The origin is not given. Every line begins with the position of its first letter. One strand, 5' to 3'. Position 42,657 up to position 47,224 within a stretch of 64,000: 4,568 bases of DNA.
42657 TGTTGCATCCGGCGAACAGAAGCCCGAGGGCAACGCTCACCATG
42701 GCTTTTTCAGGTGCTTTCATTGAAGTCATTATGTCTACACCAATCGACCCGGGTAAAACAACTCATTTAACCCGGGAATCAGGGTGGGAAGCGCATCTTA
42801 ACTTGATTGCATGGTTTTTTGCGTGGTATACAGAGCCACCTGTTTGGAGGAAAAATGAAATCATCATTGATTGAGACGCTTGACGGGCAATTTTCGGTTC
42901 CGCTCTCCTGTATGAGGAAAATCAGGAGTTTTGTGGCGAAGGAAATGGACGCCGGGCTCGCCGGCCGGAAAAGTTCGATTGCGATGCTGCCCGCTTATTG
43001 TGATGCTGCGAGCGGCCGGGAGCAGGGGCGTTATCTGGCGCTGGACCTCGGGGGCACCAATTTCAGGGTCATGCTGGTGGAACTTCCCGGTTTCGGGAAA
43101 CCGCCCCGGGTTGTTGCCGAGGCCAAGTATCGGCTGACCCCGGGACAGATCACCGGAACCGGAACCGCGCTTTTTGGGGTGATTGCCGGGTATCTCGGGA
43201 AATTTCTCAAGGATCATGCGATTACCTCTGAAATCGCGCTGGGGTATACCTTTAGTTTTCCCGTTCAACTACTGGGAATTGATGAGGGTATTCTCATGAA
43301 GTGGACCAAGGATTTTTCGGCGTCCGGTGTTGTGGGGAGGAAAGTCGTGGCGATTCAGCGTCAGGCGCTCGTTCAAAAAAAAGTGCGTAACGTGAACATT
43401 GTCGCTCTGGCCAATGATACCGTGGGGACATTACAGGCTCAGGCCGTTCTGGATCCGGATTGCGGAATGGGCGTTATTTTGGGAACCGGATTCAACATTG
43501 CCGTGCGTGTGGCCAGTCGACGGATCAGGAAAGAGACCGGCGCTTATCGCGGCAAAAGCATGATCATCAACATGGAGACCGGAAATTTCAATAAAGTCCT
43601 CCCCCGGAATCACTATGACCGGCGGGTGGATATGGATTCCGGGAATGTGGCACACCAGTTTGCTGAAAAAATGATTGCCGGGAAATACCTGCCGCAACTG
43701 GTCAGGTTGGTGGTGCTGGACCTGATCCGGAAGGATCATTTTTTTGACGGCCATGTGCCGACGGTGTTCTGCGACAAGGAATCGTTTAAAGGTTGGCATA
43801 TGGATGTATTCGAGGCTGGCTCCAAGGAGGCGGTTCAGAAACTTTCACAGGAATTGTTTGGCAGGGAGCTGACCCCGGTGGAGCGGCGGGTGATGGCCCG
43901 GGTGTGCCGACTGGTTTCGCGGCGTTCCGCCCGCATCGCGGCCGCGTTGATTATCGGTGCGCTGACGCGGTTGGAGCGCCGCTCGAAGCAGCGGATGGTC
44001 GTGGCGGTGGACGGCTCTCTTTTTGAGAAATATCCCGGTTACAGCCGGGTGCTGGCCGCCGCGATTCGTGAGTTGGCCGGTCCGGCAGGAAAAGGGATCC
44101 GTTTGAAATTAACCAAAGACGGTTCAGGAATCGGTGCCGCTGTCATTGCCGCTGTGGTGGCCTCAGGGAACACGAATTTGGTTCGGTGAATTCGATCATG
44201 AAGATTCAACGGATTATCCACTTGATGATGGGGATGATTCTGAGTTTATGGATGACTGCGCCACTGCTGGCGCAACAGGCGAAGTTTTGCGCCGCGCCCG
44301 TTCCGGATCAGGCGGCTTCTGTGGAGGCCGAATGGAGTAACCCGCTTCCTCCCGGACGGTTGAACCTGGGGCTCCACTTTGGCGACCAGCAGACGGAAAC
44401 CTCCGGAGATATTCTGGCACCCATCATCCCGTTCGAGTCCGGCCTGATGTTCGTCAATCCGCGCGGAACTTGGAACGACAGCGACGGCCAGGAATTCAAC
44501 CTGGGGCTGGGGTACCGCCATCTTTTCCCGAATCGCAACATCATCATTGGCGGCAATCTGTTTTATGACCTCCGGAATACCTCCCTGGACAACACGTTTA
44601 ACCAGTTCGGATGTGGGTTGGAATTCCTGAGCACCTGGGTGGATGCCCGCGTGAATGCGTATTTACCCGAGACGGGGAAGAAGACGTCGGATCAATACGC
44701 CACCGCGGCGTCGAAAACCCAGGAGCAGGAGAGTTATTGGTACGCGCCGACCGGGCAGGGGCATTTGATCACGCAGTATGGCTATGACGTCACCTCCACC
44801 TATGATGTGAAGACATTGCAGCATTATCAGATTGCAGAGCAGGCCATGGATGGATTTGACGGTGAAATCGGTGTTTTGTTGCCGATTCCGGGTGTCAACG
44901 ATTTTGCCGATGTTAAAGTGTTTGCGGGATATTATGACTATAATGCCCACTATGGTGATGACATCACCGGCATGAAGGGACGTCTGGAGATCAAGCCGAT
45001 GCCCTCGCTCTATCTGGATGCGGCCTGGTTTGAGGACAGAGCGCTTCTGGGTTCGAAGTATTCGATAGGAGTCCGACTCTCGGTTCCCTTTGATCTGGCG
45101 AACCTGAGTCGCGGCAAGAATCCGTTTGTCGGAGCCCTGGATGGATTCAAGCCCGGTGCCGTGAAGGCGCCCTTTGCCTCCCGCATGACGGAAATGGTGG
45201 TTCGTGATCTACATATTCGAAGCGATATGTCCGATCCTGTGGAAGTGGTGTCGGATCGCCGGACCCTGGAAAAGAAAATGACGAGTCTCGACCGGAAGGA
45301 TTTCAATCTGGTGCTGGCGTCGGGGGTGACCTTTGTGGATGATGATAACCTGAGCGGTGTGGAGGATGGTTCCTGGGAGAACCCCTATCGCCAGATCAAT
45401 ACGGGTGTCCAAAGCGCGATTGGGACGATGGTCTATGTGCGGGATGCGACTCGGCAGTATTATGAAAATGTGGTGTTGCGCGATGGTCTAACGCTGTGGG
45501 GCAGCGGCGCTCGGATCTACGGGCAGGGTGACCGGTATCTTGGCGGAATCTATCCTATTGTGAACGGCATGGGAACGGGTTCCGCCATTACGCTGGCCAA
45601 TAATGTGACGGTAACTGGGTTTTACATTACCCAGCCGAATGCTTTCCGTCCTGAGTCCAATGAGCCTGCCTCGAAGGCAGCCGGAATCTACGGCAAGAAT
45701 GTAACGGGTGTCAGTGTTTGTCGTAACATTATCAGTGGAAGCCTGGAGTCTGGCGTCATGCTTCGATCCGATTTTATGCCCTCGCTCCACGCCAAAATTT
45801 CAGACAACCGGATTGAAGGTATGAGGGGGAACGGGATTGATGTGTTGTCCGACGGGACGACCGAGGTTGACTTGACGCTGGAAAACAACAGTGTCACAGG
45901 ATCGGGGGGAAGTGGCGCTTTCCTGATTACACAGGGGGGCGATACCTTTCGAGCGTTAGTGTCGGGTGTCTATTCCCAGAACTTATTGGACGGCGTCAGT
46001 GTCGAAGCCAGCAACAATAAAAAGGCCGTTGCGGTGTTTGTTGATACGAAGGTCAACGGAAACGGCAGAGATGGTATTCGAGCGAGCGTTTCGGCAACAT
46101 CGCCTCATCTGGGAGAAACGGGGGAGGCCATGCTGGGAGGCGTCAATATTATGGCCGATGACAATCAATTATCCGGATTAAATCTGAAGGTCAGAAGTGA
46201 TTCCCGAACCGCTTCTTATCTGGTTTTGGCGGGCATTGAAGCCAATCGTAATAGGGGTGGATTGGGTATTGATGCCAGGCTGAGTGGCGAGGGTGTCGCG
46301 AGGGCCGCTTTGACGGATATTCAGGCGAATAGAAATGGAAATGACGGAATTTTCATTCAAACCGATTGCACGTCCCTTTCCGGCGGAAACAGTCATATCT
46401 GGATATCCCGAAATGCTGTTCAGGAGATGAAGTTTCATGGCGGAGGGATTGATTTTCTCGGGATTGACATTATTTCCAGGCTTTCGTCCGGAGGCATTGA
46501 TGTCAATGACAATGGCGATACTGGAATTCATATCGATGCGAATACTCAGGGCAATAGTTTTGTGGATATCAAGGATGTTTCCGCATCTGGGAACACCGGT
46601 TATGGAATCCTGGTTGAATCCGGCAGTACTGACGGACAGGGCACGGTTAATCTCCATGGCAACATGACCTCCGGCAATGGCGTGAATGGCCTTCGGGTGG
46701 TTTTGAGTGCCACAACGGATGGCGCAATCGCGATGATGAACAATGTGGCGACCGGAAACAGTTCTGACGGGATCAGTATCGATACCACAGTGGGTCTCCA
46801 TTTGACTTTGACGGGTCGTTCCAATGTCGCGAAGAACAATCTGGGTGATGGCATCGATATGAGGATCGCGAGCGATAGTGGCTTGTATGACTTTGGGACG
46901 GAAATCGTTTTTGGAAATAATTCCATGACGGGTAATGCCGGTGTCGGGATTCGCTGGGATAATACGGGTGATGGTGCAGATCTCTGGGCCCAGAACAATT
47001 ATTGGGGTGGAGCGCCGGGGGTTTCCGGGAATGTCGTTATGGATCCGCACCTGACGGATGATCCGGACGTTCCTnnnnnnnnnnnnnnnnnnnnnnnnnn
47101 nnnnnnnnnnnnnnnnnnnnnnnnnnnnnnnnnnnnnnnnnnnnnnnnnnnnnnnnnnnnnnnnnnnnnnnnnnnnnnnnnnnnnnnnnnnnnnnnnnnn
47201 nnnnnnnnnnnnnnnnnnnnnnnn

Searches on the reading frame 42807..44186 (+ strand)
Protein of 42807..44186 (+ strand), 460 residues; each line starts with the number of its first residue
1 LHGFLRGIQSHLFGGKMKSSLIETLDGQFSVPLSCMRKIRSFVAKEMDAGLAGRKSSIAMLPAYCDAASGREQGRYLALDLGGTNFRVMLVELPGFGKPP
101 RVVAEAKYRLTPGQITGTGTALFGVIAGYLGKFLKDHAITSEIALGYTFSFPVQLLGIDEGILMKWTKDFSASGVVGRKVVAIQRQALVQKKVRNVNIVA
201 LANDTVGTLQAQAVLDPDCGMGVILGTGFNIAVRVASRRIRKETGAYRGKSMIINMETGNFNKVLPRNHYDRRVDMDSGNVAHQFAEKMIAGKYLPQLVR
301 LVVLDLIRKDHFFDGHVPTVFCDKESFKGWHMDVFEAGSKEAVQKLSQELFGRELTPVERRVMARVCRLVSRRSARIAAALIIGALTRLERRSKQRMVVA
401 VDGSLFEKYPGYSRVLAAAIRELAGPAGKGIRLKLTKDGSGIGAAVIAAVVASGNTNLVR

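Call 77: search_protein_families(library=pfam, proteins=[window:42807-44186:+], max_evalue=0.00001)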
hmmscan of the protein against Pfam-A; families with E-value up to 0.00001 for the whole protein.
window:42807-44186:+ (460 aa): 2 families
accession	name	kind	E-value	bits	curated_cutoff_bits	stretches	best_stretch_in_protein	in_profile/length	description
PF03727.22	Hexokinase_2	-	3.2e-58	197.4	24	1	221-450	2-242/242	Hexokinase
PF00349.27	Hexokinase_1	-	1.2e-51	175.9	24.3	1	23-213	3-200/201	Hexokinase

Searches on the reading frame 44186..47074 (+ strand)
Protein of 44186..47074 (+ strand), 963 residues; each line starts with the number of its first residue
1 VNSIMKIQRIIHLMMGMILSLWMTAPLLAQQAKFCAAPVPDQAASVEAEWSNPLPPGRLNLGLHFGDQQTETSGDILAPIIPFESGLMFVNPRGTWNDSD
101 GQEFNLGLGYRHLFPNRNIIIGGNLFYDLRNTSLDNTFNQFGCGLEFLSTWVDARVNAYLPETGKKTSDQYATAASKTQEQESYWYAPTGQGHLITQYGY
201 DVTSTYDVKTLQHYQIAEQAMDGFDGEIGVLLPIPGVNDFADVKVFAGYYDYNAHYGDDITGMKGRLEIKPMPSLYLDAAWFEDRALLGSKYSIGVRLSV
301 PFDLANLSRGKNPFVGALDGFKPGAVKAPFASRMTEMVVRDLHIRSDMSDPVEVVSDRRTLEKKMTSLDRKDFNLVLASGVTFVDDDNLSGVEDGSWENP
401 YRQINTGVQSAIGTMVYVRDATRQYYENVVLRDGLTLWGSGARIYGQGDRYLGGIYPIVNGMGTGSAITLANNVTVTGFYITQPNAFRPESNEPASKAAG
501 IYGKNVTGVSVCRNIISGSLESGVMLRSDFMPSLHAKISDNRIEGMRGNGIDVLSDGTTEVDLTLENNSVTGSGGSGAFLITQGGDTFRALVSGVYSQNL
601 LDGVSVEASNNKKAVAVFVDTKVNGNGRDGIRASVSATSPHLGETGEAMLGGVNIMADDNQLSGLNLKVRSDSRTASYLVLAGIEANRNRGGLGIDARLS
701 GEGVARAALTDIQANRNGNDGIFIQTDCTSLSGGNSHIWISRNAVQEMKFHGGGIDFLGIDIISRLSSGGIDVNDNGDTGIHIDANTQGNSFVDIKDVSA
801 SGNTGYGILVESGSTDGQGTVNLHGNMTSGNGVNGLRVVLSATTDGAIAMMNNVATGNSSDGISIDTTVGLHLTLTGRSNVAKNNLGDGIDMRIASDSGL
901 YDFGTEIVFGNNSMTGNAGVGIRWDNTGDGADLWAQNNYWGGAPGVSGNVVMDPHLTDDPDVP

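Call 77: search_protein_families(library=pfam, proteins=[window:44186-47074:+], max_evalue=0.00001)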
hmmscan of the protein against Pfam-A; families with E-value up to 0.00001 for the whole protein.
window:44186-47074:+ (963 aa): 1 family
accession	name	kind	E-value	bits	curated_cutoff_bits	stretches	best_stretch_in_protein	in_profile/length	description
PF11924.14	IAT_beta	-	2.7e-15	57.2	22.3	1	39-279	30-226/279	Inverse autotransporter, beta-domain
